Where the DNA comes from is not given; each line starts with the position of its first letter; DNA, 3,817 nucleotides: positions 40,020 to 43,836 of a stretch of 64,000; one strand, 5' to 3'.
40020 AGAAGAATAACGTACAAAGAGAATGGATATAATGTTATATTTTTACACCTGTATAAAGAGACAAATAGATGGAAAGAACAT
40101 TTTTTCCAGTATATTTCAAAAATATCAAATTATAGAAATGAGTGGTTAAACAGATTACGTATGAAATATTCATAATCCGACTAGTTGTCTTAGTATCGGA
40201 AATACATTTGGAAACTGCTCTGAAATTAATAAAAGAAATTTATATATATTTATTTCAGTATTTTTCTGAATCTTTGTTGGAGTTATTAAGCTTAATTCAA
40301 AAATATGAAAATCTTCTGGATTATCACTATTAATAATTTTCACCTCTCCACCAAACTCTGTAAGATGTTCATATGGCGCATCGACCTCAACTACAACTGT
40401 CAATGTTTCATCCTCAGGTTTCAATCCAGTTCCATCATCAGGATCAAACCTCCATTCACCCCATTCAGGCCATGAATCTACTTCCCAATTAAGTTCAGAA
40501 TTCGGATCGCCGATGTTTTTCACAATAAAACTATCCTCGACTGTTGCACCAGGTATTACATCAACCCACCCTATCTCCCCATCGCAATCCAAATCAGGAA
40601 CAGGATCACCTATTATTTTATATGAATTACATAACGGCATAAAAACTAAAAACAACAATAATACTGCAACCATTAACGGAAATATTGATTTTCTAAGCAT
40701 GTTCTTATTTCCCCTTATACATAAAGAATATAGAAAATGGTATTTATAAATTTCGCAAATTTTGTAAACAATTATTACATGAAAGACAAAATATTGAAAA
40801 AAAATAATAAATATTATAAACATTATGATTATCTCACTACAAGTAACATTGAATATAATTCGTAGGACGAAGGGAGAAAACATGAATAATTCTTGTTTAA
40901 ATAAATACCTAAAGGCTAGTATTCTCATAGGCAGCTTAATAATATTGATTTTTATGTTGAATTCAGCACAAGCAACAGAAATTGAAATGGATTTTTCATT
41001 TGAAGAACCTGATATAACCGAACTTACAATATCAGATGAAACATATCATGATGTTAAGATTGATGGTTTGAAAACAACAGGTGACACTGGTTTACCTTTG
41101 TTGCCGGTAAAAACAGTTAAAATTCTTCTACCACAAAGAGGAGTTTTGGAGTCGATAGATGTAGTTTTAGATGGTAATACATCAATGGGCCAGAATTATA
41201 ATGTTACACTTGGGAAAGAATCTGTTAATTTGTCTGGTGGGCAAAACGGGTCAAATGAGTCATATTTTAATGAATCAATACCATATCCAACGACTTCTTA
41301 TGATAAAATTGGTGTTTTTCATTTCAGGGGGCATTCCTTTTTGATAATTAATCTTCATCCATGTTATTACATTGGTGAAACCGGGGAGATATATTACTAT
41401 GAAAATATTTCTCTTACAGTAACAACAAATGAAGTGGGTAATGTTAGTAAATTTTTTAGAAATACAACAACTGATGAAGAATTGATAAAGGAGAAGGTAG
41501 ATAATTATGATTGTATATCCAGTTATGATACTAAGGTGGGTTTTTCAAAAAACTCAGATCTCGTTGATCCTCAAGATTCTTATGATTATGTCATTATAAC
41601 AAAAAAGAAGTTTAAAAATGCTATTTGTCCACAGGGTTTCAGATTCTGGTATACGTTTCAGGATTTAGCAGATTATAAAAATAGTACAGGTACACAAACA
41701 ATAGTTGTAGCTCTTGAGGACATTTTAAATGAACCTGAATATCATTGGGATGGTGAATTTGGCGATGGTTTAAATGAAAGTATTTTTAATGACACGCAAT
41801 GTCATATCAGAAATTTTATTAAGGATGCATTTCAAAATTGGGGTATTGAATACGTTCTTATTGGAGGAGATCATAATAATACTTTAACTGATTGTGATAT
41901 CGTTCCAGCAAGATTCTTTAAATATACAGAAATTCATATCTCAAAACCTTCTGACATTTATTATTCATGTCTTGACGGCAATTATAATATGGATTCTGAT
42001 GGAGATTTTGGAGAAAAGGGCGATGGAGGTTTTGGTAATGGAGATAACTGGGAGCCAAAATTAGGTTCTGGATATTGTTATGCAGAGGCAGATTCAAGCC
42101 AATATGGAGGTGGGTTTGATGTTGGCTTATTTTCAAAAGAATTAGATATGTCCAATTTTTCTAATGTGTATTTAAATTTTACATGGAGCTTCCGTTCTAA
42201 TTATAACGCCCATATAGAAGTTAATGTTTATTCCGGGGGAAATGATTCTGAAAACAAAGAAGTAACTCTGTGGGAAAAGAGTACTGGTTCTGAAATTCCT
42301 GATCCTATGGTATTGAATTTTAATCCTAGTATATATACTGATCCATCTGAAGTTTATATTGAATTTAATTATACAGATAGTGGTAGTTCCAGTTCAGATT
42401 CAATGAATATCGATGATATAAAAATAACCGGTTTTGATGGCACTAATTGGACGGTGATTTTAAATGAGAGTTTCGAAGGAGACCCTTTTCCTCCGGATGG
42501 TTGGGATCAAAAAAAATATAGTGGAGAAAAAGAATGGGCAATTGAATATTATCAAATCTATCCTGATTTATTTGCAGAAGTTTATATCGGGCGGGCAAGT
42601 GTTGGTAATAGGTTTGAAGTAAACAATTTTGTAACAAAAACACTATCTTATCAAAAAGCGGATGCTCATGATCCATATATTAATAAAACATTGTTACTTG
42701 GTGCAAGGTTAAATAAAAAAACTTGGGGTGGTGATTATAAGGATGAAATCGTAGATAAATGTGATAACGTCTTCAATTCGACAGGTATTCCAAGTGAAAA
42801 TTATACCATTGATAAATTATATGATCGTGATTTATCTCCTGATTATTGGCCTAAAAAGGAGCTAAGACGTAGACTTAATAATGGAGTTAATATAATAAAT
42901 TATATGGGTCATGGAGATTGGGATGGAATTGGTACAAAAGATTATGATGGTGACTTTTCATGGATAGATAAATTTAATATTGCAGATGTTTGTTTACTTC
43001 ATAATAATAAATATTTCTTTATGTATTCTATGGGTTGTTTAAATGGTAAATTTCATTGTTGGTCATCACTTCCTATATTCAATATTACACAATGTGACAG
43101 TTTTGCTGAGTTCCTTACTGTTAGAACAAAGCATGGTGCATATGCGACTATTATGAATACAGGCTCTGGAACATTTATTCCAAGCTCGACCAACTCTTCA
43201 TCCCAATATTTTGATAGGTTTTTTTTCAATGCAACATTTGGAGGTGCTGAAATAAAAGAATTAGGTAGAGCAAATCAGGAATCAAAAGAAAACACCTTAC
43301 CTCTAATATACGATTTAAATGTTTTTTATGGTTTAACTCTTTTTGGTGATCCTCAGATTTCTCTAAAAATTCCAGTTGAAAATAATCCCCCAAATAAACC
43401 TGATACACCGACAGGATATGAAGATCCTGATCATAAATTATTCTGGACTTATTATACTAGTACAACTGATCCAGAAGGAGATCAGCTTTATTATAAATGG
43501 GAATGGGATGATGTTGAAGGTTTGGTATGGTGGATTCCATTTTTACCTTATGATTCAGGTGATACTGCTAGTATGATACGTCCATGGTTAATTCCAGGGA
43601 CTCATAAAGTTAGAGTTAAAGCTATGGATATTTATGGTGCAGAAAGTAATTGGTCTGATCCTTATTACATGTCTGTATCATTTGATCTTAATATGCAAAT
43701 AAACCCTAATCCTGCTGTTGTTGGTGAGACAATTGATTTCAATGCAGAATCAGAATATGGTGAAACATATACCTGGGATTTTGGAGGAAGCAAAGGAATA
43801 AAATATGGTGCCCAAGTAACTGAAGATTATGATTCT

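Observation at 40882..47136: Giant 2103-aa sequon-rich surface protein with a gingipain-like (C25) core and internal tandem Ig-like repeats, carried as integrase cargo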

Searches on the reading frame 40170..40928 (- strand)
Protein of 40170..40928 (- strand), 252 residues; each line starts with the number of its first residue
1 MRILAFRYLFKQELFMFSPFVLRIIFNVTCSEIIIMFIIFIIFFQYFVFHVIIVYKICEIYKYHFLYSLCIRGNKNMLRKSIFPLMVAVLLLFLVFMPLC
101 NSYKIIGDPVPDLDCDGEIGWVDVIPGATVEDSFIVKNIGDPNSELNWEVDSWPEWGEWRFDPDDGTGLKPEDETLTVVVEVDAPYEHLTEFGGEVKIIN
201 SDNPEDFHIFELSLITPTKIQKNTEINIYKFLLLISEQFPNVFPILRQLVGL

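Call 7: search_protein_families(library=pfam, proteins=[window:40170-40928:-], max_evalue=0.01)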
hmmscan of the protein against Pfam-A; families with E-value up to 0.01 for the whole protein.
window:40170-40928:- (252 aa): 0 families

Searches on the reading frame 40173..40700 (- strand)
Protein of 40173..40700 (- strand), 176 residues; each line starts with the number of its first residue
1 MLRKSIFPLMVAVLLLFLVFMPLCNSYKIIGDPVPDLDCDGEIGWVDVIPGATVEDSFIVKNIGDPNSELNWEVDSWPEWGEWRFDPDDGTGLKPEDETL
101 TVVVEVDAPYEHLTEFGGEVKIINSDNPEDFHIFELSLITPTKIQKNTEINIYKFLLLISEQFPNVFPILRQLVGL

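Call 58: search_protein_families(library=phrogs, proteins=[window:40173-40700:-], max_evalue=0.01)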
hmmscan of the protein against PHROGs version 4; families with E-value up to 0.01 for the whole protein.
window:40173-40700:- (176 aa): 0 families

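Call 59: search_protein_families(library=ncbifam, proteins=[window:40173-40700:-], max_evalue=0.01)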
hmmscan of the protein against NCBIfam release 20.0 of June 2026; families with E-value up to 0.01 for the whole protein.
window:40173-40700:- (176 aa): 0 families

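Call 86: search_protein_families(library=pfam, proteins=[window:40173-40700:-], max_evalue=1)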
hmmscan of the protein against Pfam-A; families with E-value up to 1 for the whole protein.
window:40173-40700:- (176 aa): 1 family
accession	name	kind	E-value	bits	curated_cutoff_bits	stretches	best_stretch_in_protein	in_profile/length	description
PF14030.11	DUF4245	-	0.3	11.5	30.1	0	5-40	12-41/165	Protein of unknown function (DUF4245)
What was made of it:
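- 40170..40700 (-): sec176: 176-aa protein with an N-terminal signal or transmembrane segment and the C-terminal tail '..............'. It is 39% identical to the C-terminal 142 aa of homologs of the chromosomal 375-aa neighbour. No Pfam or NCBIfam hit (calls 59, 86).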

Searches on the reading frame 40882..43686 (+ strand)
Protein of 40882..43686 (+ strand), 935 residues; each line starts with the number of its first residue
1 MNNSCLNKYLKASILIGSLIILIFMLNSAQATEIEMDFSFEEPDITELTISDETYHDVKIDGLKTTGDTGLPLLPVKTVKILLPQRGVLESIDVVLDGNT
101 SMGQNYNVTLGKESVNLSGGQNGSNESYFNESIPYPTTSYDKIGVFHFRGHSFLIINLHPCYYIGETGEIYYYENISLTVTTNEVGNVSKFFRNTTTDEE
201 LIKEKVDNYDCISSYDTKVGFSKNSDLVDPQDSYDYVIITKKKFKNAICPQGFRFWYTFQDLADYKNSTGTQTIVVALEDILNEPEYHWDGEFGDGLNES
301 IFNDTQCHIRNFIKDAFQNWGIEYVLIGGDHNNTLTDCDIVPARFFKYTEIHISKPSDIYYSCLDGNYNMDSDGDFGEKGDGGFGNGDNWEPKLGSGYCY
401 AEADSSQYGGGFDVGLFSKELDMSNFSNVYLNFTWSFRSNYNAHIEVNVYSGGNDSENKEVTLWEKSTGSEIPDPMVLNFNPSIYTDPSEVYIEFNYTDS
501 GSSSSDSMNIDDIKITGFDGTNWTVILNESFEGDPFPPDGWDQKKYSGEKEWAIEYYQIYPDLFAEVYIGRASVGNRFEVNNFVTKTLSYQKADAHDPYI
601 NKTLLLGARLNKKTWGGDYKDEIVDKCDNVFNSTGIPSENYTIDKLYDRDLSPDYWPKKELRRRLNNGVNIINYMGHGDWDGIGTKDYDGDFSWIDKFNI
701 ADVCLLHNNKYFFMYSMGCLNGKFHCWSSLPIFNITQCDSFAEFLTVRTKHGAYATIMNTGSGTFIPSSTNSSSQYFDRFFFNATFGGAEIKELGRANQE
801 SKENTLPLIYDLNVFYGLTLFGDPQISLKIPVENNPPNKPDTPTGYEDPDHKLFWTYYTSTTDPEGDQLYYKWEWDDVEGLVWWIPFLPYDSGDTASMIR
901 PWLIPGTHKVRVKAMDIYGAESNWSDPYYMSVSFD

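Call 15: search_solved_structures(query=window:40882-43600:+, max_evalue=0.01, show_alignments=3)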
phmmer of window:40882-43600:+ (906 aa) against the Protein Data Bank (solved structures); distinct sequences matched with E-value up to 0.01: 0.
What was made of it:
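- Tried and rejected: Single-sequence phmmer of aa 1-906 against the PDB found nothing (call 15).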

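Call 63: predict_structure(alignment_id=A3)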
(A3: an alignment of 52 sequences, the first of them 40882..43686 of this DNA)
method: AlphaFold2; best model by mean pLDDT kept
length: 935 residues; sequences in the alignment: 52
mean_pLDDT: 87.0   pTM: 0.83
mean pLDDT of the five models: 87.0, 86.7, 85.6, 84.2, 83.7
residues with pLDDT >= 90: 549; 70-90: 275; 50-70: 79; < 50: 32
segments of 3 or more residues with pLDDT < 50: 1-3, 120-125, 335-339, 391-395, 729-736
pLDDT, mean of each block of 10 residues (from residue 1): 61 82 63 94 91 89 84 93 89 91 94 63 53 85 89 94 95 96 85 94 94 92 91 97 94 93 98 97 94 79 89 96 95 52 76 80 88 81 55 53 79 94 95 81 89 94 82 79 96 94 80 86 83 71 91 75 93 94 98 96 97 92 84 89 97 90 97 95 85 88 97 96 70 58 96 97 86 91 91 97 87 91 97 96 91 87 95 82 74 92 88 94 95 77
secondary structure, 60 per line:
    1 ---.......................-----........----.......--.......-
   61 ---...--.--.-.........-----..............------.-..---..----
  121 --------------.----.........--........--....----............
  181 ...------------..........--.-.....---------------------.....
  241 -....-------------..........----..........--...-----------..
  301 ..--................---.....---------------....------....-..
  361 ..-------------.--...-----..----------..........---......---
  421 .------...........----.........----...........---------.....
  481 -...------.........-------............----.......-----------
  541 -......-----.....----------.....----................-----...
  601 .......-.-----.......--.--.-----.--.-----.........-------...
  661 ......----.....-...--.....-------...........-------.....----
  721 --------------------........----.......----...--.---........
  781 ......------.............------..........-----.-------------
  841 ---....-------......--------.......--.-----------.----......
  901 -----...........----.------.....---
elements in order (helices of 4 or more, strands of 3 or more residues): H4-26 E32-39 E44-50 E53-59 E64-66 E74-82 E88-101 E140-148 E151-158 E161-164 E169-183 H196-205 H210-214 E236-240 H242-245 H259-268 E273-277 H278-282 H299-302 H305-320 E324-328 E344-347 E354-357 H359-362 E399-404 H405-408 E412-417 E428-438 E443-451 E459-466 E476-480 E491-499 E507-518 E523-529 E542-547 E553-557 E568-572 H577-592 H598-601 E602-607 H616-621 E642-647 H658-666 E671-675 E677-679 E682-686 E694-699 H700-704 E712-716 H741-748 E753-759 E764-766 H773-786 H794-805 H812-817 E818-821 E844-847 E855-860 E869-875 E895-900 E906-916 E928-932
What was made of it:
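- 40882..40974 (+): Signal peptide (aa 1-31, '...MLNSAQA|TE'). The only hydrophobic segment in the protein. Model helix at aa 4-26 (call 63).
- The AlphaFold model of aa 1-935 has pLDDT 87 and pTM 0.83 (call 63).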

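Call 65: fold_search(model_id=the predicted structure, library=pdb)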
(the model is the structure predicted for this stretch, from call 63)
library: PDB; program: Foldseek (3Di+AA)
matches with E <= 10: 1583; with E <= 0.001: 41
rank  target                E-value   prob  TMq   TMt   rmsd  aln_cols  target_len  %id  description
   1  1cvr                  1.7e-14  1.00  0.31  0.64  15.1       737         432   14  Crystal structure of the Arg specific cysteine proteinase gingipain R (RGPB) (released 2000-03-01)
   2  6i9a_A                2.6e-14  1.00  0.29  0.57  14.5       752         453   12  Porphyromonas gingivalis gingipain K (Kgp) in complex with inhibitor KYT-36 (released 2019-03-13)
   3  4rbm                  1.3e-13  1.00  0.20  0.38  13.9       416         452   16  Porphyromonas gingivalis gingipain K (Kgp) catalytic and immunoglobulin superfamily-like domains (released 2014-10-08)
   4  4ief_C                6.6e-10  1.00  0.16  0.65   5.4       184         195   15  Complex of Porphyromonas gingivalis RgpB pro- and mature domains (released 2013-04-10)
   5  4ief_A                1.1e-09  1.00  0.17  0.70   5.0       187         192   16  Complex of Porphyromonas gingivalis RgpB pro- and mature domains (released 2013-04-10)
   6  4ief_G                1.4e-09  1.00  0.17  0.71   5.1       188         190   16  Complex of Porphyromonas gingivalis RgpB pro- and mature domains (released 2013-04-10)
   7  4ief_E                2.1e-09  1.00  0.16  0.67   5.0       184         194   16  Complex of Porphyromonas gingivalis RgpB pro- and mature domains (released 2013-04-10)
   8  4xed                  2.7e-08  1.00  0.09  0.78   3.1        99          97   36  PKD domain of M14-like peptidase from Thermoplasmatales archaeon SCGC AB-540-F20 (released 2015-05-13)
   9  5mun_A                1.4e-07  1.00  0.14  0.60   7.0       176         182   17  Structural insight into zymogenic latency of gingipain K from Porphyromonas gingivalis. (released 2017-02-22)
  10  4yu5_A                1.1e-06  1.00  0.13  0.17  18.0       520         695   10  Crystal structure of selenomethionine variant of Bacillus anthracis immune inhibitor A2 peptidase zymogen (released 2015-10-28)
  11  5mun_B                1.2e-06  1.00  0.11  0.52  10.0       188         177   18  Structural insight into zymogenic latency of gingipain K from Porphyromonas gingivalis. (released 2017-02-22)
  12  4yu5_B                1.3e-06  1.00  0.13  0.17  18.5       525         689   10  Crystal structure of selenomethionine variant of Bacillus anthracis immune inhibitor A2 peptidase zymogen (released 2015-10-28)
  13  6xi2_B                1.3e-06  1.00  0.11  0.17  20.5       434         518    8  Apo form of POMGNT2 (released 2021-04-21)
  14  4yu6_B                1.9e-06  1.00  0.13  0.16   9.1       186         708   11  Crystal structure of Bacillus anthracis immune inhibitor A2 peptidase zymogen (released 2015-10-28)
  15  6xi2_C                2.1e-06  0.99  0.10  0.16  20.9       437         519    9  Apo form of POMGNT2 (released 2021-04-21)
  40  4gwm_B                6.4e-04  1.00  0.11  0.18   4.1       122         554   16  Crystal structure of human promeprin beta (released 2012-09-19)
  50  8a28_A                2.9e-03  1.00  0.10  0.22   4.0       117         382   15  Structure of the astacin zymogen of LAST-MAM from Limulus polyphemus (released 2022-10-19)
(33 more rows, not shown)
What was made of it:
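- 40954..41433 (+): Gingipain-type N-terminal prodomain (Propeptide_C25, aa 25-184). Foldseek: RgpB prodomain 4ief_C at E 6.6e-10 and Kgp prodomain 5mun_A at 1.4e-7 (call 65).
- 42037..42564 (+): MAM-like β-jelly-roll domain of ~175 aa (aa 386-561), inserted between the two C25 subdomains. Present only in about 11 of the closest homologs. Foldseek hits the MAM domains of meprin β (4gwm) and LAST-MAM (8a28) (call 65).
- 43372..44166 (+): Three PKD-type β-sandwich domains (aa 831-1095). The first domain is 36% identical to the solved PKD domain of an MBG-D M14-like peptidase, 4xed (call 65).
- On Peptidase family C25 (MEROPS clan CD; Pfam PF01364): A predicted model (pLDDT 87) gives 1cvr at E 1.7e-14 (TM-score on target 0.64) and 6i9a at 2.6e-14 (calls 63, 65). 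Foldseek hits 4ief_C at 6.6e-10 (call 65).
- Its best PDB matches are RgpB, Kgp and their prodomains, an MBG-D PKD domain (36% identity) and MAM domains (call 65).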

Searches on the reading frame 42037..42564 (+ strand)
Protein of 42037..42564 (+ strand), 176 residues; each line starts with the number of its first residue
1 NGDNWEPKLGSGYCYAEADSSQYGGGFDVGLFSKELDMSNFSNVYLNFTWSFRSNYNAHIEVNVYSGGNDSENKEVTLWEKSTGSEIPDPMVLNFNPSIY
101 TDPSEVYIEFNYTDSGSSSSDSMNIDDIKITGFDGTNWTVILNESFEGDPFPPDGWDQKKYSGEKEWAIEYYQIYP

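Call 86: search_protein_families(library=pfam, proteins=[window:42037-42564:+], max_evalue=1)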
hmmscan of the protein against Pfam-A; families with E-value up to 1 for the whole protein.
window:42037-42564:+ (176 aa): 0 families
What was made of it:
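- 42037..42564 (+): No Pfam hit (call 86).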
